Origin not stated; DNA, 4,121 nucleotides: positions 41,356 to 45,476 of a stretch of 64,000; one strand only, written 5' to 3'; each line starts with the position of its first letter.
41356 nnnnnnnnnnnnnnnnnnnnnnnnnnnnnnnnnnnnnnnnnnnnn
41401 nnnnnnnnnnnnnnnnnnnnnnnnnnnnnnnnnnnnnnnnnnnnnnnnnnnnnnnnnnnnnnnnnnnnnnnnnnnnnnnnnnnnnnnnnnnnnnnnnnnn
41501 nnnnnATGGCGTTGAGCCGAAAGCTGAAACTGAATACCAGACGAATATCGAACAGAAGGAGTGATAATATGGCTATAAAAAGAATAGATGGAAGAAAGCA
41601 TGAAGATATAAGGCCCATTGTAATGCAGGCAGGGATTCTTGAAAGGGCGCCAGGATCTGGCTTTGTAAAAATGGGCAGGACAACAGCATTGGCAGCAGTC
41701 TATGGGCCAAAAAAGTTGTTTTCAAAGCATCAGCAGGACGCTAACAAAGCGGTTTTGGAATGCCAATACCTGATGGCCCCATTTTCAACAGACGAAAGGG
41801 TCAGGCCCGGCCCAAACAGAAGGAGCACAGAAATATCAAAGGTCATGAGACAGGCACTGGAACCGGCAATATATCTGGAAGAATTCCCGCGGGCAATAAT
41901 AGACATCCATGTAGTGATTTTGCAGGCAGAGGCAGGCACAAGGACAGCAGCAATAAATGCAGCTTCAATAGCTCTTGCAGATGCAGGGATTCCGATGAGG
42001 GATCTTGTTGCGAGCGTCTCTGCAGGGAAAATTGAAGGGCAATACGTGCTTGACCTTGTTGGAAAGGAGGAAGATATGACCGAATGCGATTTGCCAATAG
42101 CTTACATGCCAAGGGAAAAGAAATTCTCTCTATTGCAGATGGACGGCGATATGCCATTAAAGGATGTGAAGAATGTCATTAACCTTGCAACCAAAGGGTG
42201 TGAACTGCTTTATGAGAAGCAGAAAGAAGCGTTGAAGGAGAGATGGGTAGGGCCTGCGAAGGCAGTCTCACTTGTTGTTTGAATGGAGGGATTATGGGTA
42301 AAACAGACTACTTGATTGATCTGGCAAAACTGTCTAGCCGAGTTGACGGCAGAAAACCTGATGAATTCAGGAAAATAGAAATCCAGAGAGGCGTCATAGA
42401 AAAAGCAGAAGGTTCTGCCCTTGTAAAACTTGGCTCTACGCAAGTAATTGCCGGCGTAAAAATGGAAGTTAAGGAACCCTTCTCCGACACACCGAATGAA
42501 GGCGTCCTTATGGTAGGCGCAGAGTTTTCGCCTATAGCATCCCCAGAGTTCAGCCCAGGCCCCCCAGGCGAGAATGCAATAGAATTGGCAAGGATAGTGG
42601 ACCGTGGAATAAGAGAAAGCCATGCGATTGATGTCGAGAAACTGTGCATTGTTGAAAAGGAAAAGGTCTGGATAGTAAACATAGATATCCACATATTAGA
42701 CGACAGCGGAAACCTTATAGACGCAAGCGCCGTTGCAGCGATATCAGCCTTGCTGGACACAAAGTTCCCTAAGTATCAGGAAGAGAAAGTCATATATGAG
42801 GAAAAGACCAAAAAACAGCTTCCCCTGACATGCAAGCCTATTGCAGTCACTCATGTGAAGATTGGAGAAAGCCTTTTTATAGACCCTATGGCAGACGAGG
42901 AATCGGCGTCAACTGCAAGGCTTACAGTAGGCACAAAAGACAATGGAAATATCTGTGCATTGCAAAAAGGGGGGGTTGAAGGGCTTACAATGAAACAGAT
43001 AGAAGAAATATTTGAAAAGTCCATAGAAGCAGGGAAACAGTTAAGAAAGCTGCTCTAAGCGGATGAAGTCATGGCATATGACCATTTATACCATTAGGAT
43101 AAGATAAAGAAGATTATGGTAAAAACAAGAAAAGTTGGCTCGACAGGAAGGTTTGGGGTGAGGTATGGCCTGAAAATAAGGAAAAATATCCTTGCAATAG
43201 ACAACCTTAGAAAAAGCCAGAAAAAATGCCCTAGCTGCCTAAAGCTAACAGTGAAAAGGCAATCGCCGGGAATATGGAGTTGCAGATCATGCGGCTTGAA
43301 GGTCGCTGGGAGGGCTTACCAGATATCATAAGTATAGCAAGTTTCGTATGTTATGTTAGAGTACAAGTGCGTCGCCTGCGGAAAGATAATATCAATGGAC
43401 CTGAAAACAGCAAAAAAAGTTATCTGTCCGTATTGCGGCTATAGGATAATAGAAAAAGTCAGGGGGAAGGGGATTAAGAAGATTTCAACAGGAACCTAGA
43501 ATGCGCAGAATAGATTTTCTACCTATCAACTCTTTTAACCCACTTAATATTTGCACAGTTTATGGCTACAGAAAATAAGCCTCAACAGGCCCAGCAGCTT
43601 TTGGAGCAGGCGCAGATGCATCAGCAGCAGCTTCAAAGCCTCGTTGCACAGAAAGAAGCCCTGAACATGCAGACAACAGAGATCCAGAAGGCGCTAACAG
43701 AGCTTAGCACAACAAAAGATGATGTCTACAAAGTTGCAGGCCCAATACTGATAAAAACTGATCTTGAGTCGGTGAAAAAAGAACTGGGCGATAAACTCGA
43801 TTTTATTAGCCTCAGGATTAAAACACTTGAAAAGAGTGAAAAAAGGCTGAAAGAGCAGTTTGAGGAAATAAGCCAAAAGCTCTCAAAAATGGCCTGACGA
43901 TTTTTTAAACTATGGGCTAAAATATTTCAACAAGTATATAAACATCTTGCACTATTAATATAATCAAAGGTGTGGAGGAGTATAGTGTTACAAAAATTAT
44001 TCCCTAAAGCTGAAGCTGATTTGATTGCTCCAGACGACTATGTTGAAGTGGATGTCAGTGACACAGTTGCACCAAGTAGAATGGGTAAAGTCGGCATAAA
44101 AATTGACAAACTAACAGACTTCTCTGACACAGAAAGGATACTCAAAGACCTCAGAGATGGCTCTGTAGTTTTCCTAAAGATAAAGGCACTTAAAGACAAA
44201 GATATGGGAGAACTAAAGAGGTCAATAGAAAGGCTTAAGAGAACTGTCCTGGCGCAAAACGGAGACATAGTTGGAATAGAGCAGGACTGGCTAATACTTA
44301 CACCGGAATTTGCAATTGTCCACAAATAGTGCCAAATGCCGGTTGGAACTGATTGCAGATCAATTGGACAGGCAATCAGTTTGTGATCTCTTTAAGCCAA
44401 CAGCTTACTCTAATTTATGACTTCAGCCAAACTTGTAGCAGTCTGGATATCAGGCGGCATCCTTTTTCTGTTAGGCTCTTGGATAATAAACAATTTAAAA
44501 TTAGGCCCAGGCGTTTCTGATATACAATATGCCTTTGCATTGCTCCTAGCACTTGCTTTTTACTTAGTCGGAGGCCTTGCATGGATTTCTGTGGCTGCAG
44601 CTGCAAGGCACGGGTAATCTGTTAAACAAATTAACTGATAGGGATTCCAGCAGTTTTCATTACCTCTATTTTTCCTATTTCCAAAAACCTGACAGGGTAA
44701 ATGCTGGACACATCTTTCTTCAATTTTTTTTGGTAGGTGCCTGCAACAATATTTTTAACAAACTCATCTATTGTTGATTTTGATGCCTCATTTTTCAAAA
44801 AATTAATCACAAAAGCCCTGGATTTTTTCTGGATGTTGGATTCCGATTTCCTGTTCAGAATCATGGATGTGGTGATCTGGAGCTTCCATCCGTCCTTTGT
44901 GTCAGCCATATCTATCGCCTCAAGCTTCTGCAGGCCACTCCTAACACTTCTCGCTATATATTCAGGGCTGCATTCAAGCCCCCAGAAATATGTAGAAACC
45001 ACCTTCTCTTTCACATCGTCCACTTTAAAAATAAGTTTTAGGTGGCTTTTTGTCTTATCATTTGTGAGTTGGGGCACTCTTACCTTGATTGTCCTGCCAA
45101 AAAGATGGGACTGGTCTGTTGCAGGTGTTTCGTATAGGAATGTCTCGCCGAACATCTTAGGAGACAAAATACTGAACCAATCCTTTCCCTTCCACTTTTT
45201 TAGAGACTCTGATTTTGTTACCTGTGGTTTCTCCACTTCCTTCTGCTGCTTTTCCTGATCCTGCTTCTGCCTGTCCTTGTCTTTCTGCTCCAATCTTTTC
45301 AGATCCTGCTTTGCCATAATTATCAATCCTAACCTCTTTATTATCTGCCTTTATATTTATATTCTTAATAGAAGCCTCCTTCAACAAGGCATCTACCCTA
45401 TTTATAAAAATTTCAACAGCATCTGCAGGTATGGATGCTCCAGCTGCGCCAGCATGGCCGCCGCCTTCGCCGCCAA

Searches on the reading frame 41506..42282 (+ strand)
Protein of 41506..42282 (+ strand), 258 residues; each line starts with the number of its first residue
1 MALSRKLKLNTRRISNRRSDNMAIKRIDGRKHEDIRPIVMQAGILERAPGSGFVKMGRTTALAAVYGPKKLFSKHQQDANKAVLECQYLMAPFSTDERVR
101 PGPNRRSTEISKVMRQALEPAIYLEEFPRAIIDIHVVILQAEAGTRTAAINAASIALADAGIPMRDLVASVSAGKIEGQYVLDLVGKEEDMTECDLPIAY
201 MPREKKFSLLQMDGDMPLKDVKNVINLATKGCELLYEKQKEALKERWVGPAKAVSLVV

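Call 72: search_protein_families(library=pfam, proteins=[window:41506-42282:+], max_evalue=0.00001)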
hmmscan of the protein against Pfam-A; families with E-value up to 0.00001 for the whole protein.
window:41506-42282:+ (258 aa): 2 families
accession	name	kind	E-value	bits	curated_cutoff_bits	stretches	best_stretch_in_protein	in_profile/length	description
PF01138.27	RNase_PH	-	4.1e-32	111.8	25.5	1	35-163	2-130/130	3' exoribonuclease family, domain 1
PF03725.20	RNase_PH_C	-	1.8e-13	50.7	20.8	1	166-231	1-67/67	3' exoribonuclease family, domain 2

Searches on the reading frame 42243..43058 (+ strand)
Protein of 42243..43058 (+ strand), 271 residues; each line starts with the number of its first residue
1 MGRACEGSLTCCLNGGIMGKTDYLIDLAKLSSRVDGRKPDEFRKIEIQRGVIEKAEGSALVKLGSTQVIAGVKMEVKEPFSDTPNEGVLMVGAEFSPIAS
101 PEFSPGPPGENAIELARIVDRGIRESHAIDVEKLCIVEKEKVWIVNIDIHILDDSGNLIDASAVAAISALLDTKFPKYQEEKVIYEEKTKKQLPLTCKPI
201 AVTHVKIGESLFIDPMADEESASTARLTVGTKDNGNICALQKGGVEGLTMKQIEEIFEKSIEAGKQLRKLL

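Call 72: search_protein_families(library=pfam, proteins=[window:42243-43058:+], max_evalue=0.00001)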
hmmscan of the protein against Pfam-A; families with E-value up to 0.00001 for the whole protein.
window:42243-43058:+ (271 aa): 2 families
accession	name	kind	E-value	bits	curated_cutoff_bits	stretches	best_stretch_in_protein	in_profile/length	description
PF01138.27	RNase_PH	-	2.3e-36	125.5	25.5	1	41-176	1-130/130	3' exoribonuclease family, domain 1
PF03725.20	RNase_PH_C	-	5.5e-14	52.3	20.8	1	199-262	3-66/67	3' exoribonuclease family, domain 2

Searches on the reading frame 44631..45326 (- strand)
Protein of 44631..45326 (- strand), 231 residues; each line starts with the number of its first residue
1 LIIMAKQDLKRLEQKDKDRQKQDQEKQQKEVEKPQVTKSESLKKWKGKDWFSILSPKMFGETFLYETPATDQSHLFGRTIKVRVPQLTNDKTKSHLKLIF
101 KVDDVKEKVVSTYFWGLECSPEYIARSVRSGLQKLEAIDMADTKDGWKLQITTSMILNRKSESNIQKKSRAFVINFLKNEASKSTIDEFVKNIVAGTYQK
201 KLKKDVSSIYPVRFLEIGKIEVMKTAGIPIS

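Call 72: search_protein_families(library=pfam, proteins=[window:44631-45326:-], max_evalue=0.00001)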
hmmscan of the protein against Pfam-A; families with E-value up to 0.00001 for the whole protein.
window:44631-45326:- (231 aa): 1 family
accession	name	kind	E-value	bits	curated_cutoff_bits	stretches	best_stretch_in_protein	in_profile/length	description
PF01015.23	Ribosomal_S3Ae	-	5.2e-43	147.3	29.3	1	40-225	5-190/191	Ribosomal S3Ae family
